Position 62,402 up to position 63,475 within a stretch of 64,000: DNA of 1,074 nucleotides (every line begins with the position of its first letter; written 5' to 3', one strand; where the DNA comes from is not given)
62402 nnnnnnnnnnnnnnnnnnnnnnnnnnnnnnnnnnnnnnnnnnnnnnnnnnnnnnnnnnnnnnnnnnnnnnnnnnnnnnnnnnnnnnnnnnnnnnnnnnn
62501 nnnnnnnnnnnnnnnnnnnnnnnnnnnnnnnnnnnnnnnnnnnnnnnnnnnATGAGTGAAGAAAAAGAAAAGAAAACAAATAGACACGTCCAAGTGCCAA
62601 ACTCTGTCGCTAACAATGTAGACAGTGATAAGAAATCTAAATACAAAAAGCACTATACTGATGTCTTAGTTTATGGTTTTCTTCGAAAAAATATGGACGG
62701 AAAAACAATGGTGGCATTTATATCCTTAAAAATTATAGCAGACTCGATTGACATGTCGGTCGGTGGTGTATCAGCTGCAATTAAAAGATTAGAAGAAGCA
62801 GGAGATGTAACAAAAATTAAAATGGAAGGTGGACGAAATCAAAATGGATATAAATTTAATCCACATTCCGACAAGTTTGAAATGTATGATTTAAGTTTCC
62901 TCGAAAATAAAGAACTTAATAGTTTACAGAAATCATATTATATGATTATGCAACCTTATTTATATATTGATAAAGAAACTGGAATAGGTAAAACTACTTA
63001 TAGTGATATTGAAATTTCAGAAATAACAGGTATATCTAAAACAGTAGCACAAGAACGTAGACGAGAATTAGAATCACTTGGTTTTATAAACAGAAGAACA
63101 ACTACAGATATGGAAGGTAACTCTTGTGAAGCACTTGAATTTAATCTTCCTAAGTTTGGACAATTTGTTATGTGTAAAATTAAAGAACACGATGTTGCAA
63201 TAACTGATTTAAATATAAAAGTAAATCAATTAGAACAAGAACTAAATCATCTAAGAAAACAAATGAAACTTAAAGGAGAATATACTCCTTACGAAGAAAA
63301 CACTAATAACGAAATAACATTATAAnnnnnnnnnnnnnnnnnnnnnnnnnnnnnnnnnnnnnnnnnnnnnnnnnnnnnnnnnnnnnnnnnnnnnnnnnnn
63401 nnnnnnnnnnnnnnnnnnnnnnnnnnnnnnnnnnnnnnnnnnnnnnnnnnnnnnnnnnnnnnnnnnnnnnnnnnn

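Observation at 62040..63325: Iteron-like direct repeats plus an initiator-like HTH gene at the strand-switch point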

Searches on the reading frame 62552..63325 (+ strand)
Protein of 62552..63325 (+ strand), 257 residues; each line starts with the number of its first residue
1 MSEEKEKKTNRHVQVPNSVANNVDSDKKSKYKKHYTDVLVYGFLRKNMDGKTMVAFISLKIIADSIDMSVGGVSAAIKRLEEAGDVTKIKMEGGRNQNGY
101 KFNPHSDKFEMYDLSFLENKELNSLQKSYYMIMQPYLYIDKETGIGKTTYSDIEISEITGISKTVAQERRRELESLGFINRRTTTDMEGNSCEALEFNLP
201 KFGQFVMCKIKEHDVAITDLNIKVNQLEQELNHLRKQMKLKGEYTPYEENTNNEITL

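Call 7: search_protein_families(library=pfam, proteins=[window:62552-63325:+], max_evalue=1)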
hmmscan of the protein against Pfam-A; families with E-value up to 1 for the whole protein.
window:62552-63325:+ (257 aa): 14 families
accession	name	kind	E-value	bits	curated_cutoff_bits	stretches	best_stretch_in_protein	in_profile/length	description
PF13412.12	HTH_24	-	9.8e-09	35.1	21.9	2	57-84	18-45/48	Winged helix-turn-helix DNA-binding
PF13730.12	HTH_36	-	6.5e-08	32.7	25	1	36-84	6-53/55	Helix-turn-helix domain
PF12802.13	MarR_2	-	0.0011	19.5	27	1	62-88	26-52/61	MarR family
PF01047.28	MarR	-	0.0013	19.1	24.6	1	57-89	18-50/59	MarR family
PF08279.18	HTH_11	-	0.0017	18.6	25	1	57-101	16-55/55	HTH domain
PF01978.25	TrmB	-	0.0023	18.2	25.6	1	154-183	27-56/68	Sugar-specific transcriptional regulator TrmB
PF24034.1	DUF7343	-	0.012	15.9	27.6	1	62-91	24-53/62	Domain of unknown function (DUF7343)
PF25450.1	Rab11-FIP3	-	0.045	14.5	31.9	1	191-240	30-80/125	Rab11-FIP3-like domain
PF01638.23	HxlR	-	0.099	12.9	20.8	1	146-207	17-73/91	HxlR-like helix-turn-helix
PF13404.12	HTH_AsnC-type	-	0.2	11.9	27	0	154-174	22-42/42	AsnC-type helix-turn-helix domain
PF08222.17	HTH_CodY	-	0.2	11.7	27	0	155-183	10-38/61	CodY helix-turn-helix domain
PF00392.27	GntR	-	0.22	11.6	27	0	61-93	29-61/64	Bacterial regulatory proteins, gntR family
PF04492.19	Phage_rep_O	-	0.28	12.2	28.7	0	151-183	51-83/95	Bacteriophage replication protein O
PF14978.11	MRP-63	-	0.91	10.5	27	0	120-154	25-59/92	Mitochondrial ribosome protein 63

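Call 8: search_protein_families(library=phrogs, proteins=[window:62552-63325:+], max_evalue=0.1)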
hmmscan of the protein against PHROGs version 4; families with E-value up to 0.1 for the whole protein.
window:62552-63325:+ (257 aa): 13 families
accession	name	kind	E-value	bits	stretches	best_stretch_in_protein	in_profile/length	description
phrog_678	-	DNA, RNA and nucleotide metabolism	6.2e-08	33.6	2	38-108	61-140/346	replication initiation O-like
phrog_8102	-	DNA, RNA and nucleotide metabolism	2.1e-07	31.4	1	105-243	14-146/337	replication initiation protein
phrog_186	-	DNA, RNA and nucleotide metabolism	3.5e-07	31.2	2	1-90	11-96/308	DnaD-like helicase loader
phrog_26369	-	DNA, RNA and nucleotide metabolism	5.1e-07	30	1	38-95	62-119/347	replication initiation protein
phrog_270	-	DNA, RNA and nucleotide metabolism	5.7e-07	30.2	2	138-191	59-109/383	replication initiation protein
phrog_391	-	DNA, RNA and nucleotide metabolism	1e-06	29.6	1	52-106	33-92/298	replication initiation O-like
phrog_9088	-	unknown function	5e-06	27.3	1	23-99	28-101/227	-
phrog_1835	-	DNA, RNA and nucleotide metabolism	0.00026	21.4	1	54-93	65-104/301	HTH DNA binding protein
phrog_345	-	DNA, RNA and nucleotide metabolism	0.0029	18.4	0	123-226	46-136/297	replication initiation O-like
phrog_11896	-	DNA, RNA and nucleotide metabolism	0.0095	16.9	0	54-103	38-89/225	primosomal protein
phrog_10522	-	unknown function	0.021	16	0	212-241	8-37/81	-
phrog_1687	-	transcription regulation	0.023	15.7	0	151-182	18-113/162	MarR family transcrition regulator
phrog_8540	-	DNA, RNA and nucleotide metabolism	0.033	15.4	1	55-97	36-78/196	replication initiation O-like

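Call 14: find_related_loci(query=window:62552-63325:+, collection=viral_contigs, flank=5000)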
Query window:62552-63325:+ (257 aa) in viral_contigs; peptide patterns used: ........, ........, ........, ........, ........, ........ (x = any residue, [..] = any of these).
18 stretches matched a pattern, but none encodes a relative of the query by tblastn (E <= 1e-3).

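Call 15: find_homologous_proteins(query=window:62552-63325:+)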
Query window:62552-63325:+ (257 aa): 46 proteins with E <= 0.001 among 442 candidates.
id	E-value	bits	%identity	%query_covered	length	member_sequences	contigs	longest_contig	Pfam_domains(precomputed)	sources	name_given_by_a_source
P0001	8.4e-131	453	84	93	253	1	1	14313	PF13412.13,PF13730.13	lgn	-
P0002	2.2e-125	435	79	94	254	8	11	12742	PF13412.13,PF13730.13,PF12802.14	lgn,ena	-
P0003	1.4e-121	423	76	92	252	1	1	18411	PF13412.13,PF13730.13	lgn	-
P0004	3.4e-121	421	78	92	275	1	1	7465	PF13412.13,PF13730.13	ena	-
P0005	4.6e-120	418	77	92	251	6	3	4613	PF13412.13,PF13730.13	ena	-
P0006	3.5e-119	415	77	92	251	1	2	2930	PF13412.13,PF13730.13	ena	-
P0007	6.9e-111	388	73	92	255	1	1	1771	PF01047.29,PF13412.13,PF13730.13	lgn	-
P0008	2.9e-108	379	72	92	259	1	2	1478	PF13412.13,PF08279.19,PF13730.13,PF12802.14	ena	-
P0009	2.0e-84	301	66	78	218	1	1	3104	PF13412.13,PF08279.19,PF13730.13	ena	-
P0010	1.6e-81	292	59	91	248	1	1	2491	PF13412.13,PF13730.13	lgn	-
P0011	1.8e-77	278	69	75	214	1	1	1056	PF13412.13,PF12802.14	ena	-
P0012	3.7e-74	268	53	91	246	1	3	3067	PF13412.13,PF08279.19,PF13730.13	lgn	-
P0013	5.0e-73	264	55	90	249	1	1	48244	PF13412.13,PF13730.13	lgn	-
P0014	4.1e-72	261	53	90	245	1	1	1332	PF13412.13,PF13730.13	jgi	jgi:DNA-binding Lrp family transcriptional regulator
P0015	2.7e-71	258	52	90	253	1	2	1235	PF13412.13,PF13730.13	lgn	-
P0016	2.0e-70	255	53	89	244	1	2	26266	PF13412.13,PF13730.13,PF05732.17,PF13404.13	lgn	-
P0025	6.5e-67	244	53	85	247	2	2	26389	PF13412.13,PF13730.13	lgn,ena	-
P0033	9.0e-63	230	48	95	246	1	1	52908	PF13412.13,PF08279.19,PF13730.13,PF01978.26,PF13404.13,PF12802.14,PF24034.2,PF25213.2,PF21984.3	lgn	-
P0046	2.0e-16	79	31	83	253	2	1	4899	PF13730.13,PF21984.3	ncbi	-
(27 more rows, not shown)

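Call 16: find_encoding_contigs(protein=P0001, flank=5000, max_places=2)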
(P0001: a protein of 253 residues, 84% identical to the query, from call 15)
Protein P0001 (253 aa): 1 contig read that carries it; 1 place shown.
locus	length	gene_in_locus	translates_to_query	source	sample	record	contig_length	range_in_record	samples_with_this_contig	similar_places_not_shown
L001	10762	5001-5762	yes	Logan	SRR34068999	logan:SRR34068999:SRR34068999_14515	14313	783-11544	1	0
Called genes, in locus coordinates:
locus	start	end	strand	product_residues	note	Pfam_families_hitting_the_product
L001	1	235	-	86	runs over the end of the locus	-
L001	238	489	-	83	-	-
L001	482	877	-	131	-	-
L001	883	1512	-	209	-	-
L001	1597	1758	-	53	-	-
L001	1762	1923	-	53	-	-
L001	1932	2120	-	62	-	-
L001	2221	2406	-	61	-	-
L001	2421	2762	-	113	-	-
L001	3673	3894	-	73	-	-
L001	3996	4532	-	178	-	-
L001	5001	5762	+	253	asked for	PF13730:HTH_36 (weak), PF13412:HTH_24 (faint)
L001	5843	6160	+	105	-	-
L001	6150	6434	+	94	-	-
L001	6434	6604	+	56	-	-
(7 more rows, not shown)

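Call 17: find_encoding_contigs(protein=P0003, flank=5000, max_places=2)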
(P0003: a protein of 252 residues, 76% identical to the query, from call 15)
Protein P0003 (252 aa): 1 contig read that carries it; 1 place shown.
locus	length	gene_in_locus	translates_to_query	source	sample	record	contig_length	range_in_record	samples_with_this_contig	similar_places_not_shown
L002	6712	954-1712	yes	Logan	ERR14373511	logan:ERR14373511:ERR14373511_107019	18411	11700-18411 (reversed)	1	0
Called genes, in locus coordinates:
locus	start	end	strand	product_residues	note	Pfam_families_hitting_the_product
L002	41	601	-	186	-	-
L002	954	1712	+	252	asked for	PF13730:HTH_36 (faint), PF13412:HTH_24 (faint)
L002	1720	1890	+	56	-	-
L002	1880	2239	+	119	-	-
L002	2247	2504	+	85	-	PF11195:Tad2-like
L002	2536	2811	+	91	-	-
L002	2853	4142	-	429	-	-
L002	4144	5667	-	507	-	-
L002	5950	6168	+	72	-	-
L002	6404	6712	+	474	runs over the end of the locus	-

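Call 18: find_encoding_contigs(protein=P0013, flank=5000, max_places=2)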
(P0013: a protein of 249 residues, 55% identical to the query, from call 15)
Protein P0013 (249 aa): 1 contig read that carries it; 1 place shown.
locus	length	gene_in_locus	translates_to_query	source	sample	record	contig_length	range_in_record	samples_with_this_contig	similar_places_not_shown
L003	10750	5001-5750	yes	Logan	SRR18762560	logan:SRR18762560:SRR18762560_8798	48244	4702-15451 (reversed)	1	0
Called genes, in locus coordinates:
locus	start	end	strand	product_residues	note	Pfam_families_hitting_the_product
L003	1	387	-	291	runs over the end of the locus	-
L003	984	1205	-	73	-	-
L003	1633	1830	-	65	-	-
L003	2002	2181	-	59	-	-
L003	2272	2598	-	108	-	-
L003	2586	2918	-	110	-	-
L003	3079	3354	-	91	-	-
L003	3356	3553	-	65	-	-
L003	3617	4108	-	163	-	-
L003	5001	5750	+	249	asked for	PF13730:HTH_36 (faint), PF13412:HTH_24 (faint)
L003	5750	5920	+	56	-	-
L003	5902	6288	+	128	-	-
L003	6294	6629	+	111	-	-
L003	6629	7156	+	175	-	PF13641:Glyco_tranf_2_3 (weak), PF00535:Glycos_transf_2 (weak)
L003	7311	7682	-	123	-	-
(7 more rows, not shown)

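Call 19: find_encoding_contigs(protein=P0033, flank=5000, max_places=2)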
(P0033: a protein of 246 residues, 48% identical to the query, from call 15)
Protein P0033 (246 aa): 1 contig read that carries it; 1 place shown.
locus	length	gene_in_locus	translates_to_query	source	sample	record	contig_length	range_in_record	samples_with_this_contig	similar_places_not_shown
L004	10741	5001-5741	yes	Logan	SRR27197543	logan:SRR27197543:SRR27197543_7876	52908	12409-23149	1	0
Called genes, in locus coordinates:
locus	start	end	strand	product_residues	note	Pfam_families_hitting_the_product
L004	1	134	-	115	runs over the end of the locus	-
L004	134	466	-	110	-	-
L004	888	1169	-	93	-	-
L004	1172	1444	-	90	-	-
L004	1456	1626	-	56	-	-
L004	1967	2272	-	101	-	-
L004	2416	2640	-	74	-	-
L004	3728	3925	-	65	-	-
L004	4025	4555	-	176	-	-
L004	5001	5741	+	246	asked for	PF13730:HTH_36 (faint), PF21984:DnaD_N (faint), PF08279:HTH_11 (faint), PF12802:MarR_2 (faint), PF01978:TrmB (faint), PF13404:HTH_AsnC-type (faint), PF25213:HVO_A0261_N (faint), PF13412:HTH_24 (weak), +1 more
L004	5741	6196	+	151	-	-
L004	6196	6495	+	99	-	-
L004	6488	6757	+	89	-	PF00085:Thioredoxin, PF13098:Thioredoxin_2, PF14595:Thioredoxin_9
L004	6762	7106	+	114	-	-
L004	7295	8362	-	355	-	-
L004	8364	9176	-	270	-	PF00722:Glyco_hydro_16, PF26113:GH16_XgeA (weak)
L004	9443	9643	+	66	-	-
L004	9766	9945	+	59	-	-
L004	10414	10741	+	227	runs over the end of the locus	PF02562:PhoH, PF13245:AAA_19, PF13604:AAA_30 (faint)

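Call 24: search_solved_structures(query=A1, max_evalue=10, show_alignments=2)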
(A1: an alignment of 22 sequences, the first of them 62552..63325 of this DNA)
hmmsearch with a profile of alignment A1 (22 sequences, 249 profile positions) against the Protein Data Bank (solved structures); distinct sequences matched with E-value up to 10: 18.
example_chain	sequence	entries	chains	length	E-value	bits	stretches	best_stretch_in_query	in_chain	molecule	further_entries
8za5_A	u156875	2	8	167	0.00019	24.4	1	53-103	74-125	MarR-family transcriptional regulator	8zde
9vg2_A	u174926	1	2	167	0.00019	24.4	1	53-103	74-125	MarR-family transcriptional regulator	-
5hs5_A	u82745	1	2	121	0.0095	18.8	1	25-106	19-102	HTH-type transcriptional regulator SarX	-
1q1h_A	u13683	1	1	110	0.011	18.6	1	143-183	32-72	Transcription Factor E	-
5ywj_A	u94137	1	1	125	0.022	17.6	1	25-105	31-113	HTH-type transcriptional regulator SarX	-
6k8e_A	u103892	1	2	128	0.024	17.5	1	25-105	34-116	HTH-type transcriptional regulator SarX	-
1ku9_A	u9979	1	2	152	0.026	17.4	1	54-96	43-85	hypothetical protein MJ223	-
5x11_A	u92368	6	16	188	0.1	15.4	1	138-199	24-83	Transcriptional regulator | PadR family transcriptional regulator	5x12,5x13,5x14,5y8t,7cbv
2cyy_A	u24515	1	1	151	0.1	15.4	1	148-192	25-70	Putative HTH-type transcriptional regulator PH1519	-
2d1h_A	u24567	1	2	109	0.12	15.2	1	54-115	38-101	109aa long hypothetical transcriptional regulator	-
2l4a_A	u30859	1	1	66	0.12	15.2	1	146-175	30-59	Leucine responsive regulatory protein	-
1ri7_A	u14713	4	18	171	0.13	15.1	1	148-192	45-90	Putative transcriptional regulator | Putative HTH-type transcriptional regulator PH1519 | Uncharacterized HTH-type transcriptional regulator PH1519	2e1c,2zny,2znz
1i1g_A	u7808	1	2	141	0.24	14.2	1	148-175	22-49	TRANSCRIPTIONAL REGULATOR LRPA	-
8q90_A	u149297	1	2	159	0.5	13.2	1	51-83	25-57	AsnC family transcriptional regulator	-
2gqq_A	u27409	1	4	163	0.56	13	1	146-175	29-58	Leucine-responsive regulatory protein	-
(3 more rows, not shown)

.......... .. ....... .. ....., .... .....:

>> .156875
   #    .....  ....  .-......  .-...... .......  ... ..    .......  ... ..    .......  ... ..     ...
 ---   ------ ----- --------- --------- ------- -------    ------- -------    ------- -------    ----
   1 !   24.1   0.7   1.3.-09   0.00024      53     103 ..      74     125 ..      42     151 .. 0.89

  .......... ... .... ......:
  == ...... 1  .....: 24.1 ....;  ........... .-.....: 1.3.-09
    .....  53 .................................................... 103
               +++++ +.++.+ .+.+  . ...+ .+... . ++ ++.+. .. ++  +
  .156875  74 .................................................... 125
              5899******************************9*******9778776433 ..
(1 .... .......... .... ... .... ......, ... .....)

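Call 25: find_encoding_contigs(protein=P0016, flank=5000, max_places=2)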
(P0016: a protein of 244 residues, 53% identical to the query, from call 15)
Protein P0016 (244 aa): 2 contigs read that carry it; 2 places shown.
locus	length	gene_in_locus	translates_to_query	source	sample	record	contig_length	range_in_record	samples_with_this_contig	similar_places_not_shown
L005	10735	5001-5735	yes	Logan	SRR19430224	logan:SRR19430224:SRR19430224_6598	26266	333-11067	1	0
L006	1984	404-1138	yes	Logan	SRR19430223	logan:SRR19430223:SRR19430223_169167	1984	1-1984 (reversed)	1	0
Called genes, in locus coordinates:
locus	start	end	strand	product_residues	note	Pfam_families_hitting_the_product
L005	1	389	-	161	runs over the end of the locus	-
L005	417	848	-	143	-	-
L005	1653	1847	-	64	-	-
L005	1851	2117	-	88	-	-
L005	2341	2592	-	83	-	-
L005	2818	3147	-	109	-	-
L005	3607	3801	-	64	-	-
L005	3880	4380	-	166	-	-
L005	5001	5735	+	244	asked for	PF05732:RepL (faint), PF13730:HTH_36 (faint), PF13412:HTH_24 (faint), PF13404:HTH_AsnC-type (faint)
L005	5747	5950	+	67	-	-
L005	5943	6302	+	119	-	-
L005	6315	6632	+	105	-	-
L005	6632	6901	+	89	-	-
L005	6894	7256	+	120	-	-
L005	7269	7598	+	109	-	-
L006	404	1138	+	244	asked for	PF05732:RepL (faint), PF13730:HTH_36 (faint), PF13412:HTH_24 (faint), PF13404:HTH_AsnC-type (faint)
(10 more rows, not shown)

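Call 26: find_encoding_contigs(protein=P0025, flank=5000, max_places=2)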
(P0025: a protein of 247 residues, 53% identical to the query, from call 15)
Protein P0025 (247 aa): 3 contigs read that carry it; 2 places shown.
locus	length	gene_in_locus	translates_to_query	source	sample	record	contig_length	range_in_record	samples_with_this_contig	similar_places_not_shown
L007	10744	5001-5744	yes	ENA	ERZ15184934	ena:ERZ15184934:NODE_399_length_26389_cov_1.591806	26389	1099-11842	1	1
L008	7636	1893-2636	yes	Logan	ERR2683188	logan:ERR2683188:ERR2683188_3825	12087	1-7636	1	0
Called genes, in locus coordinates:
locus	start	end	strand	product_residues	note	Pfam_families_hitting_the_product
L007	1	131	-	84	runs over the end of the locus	-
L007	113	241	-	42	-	-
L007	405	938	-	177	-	-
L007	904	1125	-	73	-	-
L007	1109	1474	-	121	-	-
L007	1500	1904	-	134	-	-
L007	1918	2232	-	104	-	-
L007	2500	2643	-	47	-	-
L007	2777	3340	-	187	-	-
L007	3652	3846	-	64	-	-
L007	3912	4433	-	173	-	-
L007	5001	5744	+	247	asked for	PF13730:HTH_36 (faint), PF13412:HTH_24 (faint)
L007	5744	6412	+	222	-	PF13455:MUG113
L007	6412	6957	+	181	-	-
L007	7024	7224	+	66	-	-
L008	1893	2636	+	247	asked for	PF13730:HTH_36 (faint), PF13412:HTH_24 (faint)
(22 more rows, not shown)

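Call 28: search_dna_similar(query=window:62552-63325:+, collection=phages, mode=protein, max_evalue=0.001)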
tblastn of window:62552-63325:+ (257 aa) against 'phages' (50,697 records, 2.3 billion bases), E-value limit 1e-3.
No match.

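Call 29: predict_structure(alignment_id=A1)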
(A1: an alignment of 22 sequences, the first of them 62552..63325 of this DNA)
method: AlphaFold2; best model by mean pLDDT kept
length: 257 residues; sequences in the alignment: 22
mean_pLDDT: 79.9   pTM: 0.72
mean pLDDT of the five models: 79.9, 79.7, 78.3, 76.7, 74.5
residues with pLDDT >= 90: 69; 70-90: 135; 50-70: 31; < 50: 22
segments of 3 or more residues with pLDDT < 50: 1-8, 244-257
pLDDT, mean of each block of 10 residues (from residue 1): 45 80 65 86 88 87 90 92 89 73 78 84 92 88 87 88 91 93 84 88 71 72 86 77 51 39
secondary structure, 60 per line:
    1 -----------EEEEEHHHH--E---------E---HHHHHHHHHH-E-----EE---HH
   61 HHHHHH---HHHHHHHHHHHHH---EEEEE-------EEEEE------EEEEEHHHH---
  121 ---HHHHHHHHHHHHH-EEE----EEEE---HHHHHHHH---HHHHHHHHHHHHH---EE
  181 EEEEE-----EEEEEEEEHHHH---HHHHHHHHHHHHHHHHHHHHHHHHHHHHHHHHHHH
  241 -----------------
elements in order: E12-16 H17-20 H37-46 H59-66 H70-82 E86-90 E98-102 E109-113 H114-117 H124-136 E138-140 E145-148 H152-159 H163-175 E179-185 E191-198 H199-202 H206-240

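Call 31: find_encoding_contigs(protein=P0002, flank=5000, max_places=4)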
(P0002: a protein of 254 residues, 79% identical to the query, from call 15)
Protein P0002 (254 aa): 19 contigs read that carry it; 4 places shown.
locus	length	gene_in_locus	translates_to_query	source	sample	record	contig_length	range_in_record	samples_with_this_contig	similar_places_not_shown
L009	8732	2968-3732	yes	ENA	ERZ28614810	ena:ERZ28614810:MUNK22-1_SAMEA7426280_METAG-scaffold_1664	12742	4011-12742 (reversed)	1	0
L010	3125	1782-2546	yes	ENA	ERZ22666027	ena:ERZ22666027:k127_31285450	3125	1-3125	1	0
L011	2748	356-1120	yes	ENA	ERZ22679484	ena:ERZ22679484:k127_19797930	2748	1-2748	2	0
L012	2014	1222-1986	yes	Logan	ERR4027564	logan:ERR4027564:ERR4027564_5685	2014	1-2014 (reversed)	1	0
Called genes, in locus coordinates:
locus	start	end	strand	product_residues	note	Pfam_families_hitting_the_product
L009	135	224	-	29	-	-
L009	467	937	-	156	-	-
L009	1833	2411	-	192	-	-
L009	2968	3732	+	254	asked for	PF13730:HTH_36 (faint), PF12802:MarR_2 (faint), PF13412:HTH_24 (faint)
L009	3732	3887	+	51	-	-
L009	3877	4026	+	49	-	-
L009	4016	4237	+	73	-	-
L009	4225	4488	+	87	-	-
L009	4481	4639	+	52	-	-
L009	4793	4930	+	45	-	-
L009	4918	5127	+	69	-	-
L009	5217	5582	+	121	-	-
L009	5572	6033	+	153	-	-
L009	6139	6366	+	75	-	-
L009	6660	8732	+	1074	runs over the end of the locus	PF14890:Intein_splicing, PF14528:LAGLIDADG_3 (faint)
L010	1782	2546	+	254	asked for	PF13730:HTH_36 (faint), PF12802:MarR_2 (faint), PF13412:HTH_24 (faint)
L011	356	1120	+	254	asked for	PF13730:HTH_36 (faint), PF12802:MarR_2 (faint), PF13412:HTH_24 (faint)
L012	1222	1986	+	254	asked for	PF13730:HTH_36 (faint), PF12802:MarR_2 (faint), PF13412:HTH_24 (faint)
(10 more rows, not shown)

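Call 32: find_encoding_contigs(protein=P0046, flank=5000, max_places=2)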
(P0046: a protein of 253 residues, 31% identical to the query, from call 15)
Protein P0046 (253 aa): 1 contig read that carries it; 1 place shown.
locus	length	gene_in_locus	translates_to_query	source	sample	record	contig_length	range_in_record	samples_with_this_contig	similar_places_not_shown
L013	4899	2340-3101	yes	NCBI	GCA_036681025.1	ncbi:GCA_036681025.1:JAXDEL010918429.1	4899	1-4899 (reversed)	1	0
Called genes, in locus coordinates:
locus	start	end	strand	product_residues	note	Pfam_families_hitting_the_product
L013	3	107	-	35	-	?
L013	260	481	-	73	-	-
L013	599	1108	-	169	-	-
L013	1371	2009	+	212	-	PF01541:GIY-YIG (weak)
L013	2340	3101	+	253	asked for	PF21984:DnaD_N (faint), PF13730:HTH_36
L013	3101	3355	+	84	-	-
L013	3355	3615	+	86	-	-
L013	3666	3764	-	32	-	-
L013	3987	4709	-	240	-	-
